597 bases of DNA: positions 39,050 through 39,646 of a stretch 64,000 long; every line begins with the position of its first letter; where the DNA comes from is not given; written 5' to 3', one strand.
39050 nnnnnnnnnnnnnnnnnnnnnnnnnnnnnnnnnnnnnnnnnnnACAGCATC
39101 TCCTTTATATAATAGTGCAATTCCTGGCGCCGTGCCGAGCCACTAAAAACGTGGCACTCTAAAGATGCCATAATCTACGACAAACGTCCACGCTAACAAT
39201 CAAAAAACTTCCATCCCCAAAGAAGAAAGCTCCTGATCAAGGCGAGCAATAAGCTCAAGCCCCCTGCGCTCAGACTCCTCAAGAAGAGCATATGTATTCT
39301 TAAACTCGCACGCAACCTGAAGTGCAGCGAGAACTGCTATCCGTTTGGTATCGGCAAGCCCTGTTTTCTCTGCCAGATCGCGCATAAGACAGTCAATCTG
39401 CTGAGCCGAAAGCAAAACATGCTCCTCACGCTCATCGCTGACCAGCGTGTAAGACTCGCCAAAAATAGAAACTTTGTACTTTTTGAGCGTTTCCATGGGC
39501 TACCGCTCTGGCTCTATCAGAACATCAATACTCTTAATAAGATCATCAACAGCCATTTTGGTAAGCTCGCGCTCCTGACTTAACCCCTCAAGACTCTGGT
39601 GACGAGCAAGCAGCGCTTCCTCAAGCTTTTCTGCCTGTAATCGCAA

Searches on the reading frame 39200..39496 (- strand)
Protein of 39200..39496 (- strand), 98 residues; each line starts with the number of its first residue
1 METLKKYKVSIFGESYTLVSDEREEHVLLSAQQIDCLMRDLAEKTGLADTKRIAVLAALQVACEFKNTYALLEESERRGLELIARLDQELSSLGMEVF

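Call 66: find_encoding_contigs(protein=window:39200-39496:-, flank=10000, max_places=10)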
Protein window:39200-39496:- (98 aa): 9 contigs read that carry it; 9 places shown.
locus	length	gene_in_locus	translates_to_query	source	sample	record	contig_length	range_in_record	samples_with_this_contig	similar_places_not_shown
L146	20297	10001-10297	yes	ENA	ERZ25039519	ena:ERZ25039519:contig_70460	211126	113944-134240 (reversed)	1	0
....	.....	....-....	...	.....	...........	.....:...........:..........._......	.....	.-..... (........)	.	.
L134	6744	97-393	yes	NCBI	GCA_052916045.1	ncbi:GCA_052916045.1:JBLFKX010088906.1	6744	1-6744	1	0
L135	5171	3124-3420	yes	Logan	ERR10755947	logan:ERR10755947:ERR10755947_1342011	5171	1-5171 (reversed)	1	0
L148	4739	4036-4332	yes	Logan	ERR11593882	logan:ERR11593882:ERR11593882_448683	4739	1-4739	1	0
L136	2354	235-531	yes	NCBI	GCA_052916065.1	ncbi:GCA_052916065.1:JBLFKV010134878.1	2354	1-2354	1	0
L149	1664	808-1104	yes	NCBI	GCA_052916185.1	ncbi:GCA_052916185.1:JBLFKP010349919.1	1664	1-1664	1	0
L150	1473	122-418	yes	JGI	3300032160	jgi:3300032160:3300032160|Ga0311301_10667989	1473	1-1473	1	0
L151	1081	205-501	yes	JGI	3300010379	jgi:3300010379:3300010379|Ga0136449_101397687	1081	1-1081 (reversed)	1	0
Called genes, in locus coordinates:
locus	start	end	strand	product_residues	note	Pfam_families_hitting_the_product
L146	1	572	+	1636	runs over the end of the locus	-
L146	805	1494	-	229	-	PF08123:DOT1, PF13847:Methyltransf_31 (weak)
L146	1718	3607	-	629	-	PF00012:HSP70, PF06723:MreB_Mbl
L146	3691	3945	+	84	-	-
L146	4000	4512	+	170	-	PF02559:CarD_TRCF_RID, PF21095:CarD_C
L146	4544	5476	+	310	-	PF01745:IPT (weak), PF01715:IPPT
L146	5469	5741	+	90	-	-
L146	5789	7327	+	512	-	PF13623:SurA_N_2, PF13624:SurA_N_3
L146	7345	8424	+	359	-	PF00154:RecA_N, PF08423:Rad51, PF06745:ATPase (weak), PF21096:RecA_C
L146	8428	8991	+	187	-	PF05198:IF3_N, PF00707:IF3_C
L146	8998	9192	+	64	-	PF01632:Ribosomal_L35p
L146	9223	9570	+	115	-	PF00453:Ribosomal_L20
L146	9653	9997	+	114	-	-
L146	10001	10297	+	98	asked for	PF05164:ZapA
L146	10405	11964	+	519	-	PF12072:RNase_Y_N, PF00013:KH_1, PF08668:HDOD, PF01966:HD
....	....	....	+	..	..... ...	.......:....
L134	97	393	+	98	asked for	PF05164:ZapA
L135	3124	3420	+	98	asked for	PF05164:ZapA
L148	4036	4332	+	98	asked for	PF05164:ZapA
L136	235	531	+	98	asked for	PF05164:ZapA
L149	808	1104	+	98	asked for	PF05164:ZapA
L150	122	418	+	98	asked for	PF05164:ZapA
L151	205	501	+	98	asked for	PF05164:ZapA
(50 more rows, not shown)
